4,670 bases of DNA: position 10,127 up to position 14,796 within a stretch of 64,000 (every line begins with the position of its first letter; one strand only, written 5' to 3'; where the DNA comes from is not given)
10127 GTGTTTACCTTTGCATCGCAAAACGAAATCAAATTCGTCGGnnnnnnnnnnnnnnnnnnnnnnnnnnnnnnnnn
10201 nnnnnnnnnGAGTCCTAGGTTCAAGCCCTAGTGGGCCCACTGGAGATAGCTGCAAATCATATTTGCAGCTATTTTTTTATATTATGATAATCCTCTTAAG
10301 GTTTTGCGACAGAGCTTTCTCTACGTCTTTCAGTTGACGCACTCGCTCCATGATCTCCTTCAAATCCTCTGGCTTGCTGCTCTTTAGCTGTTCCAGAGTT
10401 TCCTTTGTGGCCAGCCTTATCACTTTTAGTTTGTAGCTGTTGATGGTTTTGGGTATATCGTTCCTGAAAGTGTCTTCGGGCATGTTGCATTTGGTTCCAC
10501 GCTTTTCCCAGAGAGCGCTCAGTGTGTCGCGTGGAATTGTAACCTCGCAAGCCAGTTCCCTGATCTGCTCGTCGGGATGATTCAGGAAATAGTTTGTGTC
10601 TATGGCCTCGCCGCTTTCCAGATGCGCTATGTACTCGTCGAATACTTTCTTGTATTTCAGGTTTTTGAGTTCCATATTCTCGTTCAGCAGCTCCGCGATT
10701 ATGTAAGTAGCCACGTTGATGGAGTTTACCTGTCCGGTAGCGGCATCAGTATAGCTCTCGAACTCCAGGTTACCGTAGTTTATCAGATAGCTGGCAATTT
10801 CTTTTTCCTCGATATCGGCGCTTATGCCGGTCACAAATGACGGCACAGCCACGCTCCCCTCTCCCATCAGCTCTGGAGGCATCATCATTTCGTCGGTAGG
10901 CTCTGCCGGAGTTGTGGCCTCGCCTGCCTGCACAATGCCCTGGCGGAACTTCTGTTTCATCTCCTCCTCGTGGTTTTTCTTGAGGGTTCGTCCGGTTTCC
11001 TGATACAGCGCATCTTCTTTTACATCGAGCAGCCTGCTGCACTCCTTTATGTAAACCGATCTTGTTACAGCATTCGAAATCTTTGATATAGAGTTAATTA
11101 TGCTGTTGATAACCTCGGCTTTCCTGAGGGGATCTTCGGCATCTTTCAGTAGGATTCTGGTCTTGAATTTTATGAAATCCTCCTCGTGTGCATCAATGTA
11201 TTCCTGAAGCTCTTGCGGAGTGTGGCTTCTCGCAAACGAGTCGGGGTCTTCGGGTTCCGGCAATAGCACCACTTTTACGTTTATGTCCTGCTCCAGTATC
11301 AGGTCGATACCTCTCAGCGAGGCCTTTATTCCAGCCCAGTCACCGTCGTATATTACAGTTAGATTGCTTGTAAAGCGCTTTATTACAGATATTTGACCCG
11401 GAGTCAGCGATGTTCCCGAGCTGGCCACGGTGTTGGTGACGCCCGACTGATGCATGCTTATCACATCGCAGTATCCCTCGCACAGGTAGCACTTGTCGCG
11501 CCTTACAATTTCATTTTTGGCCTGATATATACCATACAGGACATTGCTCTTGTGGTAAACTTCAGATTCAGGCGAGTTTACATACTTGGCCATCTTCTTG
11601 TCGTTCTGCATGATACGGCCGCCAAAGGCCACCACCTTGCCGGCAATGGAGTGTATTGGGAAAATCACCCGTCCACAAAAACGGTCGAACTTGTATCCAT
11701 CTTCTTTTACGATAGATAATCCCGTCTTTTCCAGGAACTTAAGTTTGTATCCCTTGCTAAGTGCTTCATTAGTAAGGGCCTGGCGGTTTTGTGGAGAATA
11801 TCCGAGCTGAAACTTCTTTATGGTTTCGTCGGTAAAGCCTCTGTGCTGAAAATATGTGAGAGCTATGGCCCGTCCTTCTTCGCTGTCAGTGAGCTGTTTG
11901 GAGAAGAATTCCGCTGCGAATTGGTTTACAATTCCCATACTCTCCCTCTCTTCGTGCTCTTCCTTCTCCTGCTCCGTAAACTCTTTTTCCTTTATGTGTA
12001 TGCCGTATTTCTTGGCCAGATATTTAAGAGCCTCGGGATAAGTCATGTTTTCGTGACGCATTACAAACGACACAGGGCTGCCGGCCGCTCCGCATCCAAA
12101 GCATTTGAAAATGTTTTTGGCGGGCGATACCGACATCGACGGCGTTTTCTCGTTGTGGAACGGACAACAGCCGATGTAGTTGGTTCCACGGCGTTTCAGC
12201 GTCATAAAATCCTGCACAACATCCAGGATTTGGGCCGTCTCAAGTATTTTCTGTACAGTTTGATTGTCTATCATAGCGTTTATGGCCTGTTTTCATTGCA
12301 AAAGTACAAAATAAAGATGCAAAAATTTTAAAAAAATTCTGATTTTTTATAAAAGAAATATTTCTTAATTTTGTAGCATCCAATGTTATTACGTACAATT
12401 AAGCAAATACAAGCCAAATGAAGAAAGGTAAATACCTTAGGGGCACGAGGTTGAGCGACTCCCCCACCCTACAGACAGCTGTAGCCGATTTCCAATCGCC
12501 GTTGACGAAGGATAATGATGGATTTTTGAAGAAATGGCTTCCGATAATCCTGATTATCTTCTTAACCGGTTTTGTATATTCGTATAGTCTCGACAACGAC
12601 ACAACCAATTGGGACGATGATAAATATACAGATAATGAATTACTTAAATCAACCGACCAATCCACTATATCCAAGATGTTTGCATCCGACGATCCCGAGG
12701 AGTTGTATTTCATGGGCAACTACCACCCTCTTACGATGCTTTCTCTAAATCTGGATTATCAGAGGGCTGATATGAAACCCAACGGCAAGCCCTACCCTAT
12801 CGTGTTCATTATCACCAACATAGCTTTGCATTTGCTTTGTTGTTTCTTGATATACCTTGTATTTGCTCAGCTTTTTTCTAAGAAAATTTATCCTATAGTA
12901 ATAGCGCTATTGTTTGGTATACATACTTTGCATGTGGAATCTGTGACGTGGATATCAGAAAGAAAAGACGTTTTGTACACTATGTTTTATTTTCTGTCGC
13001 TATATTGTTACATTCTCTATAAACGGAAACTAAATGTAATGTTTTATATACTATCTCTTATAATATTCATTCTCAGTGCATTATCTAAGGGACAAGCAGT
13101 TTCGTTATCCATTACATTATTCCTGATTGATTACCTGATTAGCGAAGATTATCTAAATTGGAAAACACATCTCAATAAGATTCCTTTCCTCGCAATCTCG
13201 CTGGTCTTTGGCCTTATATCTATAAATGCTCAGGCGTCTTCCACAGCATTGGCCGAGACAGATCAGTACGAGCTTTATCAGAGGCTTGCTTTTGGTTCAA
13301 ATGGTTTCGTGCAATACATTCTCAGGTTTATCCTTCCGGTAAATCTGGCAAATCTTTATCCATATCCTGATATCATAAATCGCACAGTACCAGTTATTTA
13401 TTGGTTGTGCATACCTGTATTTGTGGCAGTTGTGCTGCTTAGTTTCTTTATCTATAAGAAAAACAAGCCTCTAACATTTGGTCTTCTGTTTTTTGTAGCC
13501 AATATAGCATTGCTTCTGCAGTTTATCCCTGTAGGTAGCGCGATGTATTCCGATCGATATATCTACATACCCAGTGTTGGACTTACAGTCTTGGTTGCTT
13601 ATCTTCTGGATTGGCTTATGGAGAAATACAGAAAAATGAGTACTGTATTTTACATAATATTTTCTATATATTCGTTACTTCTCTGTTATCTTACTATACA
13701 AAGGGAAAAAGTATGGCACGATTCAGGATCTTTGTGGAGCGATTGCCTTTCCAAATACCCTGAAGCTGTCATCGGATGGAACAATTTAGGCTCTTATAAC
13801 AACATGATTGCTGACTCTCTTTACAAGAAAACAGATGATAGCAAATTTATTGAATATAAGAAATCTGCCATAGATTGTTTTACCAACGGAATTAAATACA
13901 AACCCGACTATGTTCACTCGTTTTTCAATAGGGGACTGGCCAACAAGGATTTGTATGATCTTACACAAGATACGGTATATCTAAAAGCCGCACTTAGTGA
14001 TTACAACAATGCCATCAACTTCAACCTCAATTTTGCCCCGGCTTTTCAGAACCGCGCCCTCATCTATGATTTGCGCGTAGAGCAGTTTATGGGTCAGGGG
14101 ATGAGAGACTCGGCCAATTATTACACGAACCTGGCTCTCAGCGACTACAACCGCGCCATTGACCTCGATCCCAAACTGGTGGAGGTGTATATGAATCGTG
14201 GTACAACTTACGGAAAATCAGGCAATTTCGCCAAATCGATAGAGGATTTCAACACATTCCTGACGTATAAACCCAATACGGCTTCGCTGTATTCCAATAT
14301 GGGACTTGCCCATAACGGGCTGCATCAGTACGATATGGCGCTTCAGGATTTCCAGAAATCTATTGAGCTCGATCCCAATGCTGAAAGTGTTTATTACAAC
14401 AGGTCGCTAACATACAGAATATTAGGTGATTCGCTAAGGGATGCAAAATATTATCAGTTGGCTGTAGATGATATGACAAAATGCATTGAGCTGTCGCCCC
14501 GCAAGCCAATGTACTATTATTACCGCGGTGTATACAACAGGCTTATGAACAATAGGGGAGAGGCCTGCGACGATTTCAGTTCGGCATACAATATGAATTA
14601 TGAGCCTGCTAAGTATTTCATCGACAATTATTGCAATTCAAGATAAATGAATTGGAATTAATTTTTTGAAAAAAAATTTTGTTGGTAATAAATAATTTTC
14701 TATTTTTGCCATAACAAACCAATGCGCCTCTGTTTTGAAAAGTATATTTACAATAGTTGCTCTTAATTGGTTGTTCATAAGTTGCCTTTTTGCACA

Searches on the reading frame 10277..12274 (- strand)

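Call 6: search_protein_families(library=ncbifam, proteins=[window:10277-12274:-])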
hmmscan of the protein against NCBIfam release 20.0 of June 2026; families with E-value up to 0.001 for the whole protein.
window:10277-12274:- (665 aa): 4 families
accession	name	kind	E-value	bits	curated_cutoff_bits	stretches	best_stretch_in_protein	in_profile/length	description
TIGR01391.1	dnaG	equivalog_domain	8.8e-138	459.6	283.6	1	1-415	1-413/414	DNA primase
NF006382.0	PRK08624.1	equivalog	6.7e-07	28.5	440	1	193-288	174-275/373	hypothetical protein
TIGR00646.1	MG010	hypoth_equivalog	1.7e-05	24.5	260.65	1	206-337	63-189/218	DNA primase-like protein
NF003108.1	PRK04031.1-1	equivalog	0.00013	21.3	300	1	251-315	155-217/419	DNA primase DnaG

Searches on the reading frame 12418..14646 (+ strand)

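Call 6: search_protein_families(library=ncbifam, proteins=[window:12418-14646:+])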
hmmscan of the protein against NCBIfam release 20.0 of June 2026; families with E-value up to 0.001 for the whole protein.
window:12418-14646:+ (742 aa): 11 families
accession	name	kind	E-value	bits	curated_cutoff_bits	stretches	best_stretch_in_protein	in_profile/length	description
NF040959.1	MamA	equivalog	1.5e-17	63.7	200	1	572-669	89-186/204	magnetosome protein MamA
TIGR00990.1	3a0801s09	subfamily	2.9e-13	49.3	757.25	1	573-655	350-432/615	mitochondrial import receptor subunit TOM70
NF008391.2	PRK11189.1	equivalog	1.1e-11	44.8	250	1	590-665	67-142/297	lipoprotein NlpI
NF002725.1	PRK02603.1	equivalog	7.7e-11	42.3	143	2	590-683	37-140/173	photosystem I assembly protein Ycf3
TIGR02552.1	LcrH_SycD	equivalog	2.4e-09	37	104.8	0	580-670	10-100/136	SycD/LcrH family type III secretion system chaperone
NF033758.1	gliding_GltE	equivalog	2.4e-09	36.7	225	1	613-715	281-383/411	adventurous gliding motility TPR repeat lipoprotein GltE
TIGR02521.1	type_IV_pilW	equivalog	2.6e-07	30.4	154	1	586-661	29-104/234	type IV pilus biogenesis/stability protein PilW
TIGR02917.1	PEP_TPR_lipo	equivalog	2.3e-06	25.8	312.2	1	573-655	416-498/899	XrtA/PEP-CTERM system TPR-repeat protein PrsT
NF007302.0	PRK09782.1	equivalog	2.5e-05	22.5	1223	0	570-631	595-655/990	phage receptor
NF033762.1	social_mot_Tgl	equivalog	8.6e-05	22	225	0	570-647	152-229/252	social motility TPR repeat lipoprotein Tgl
NF047558.1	TPR_END_plus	domain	0.00026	20.9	32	0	627-654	4-31/56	TPR end-of-group domain-containing protein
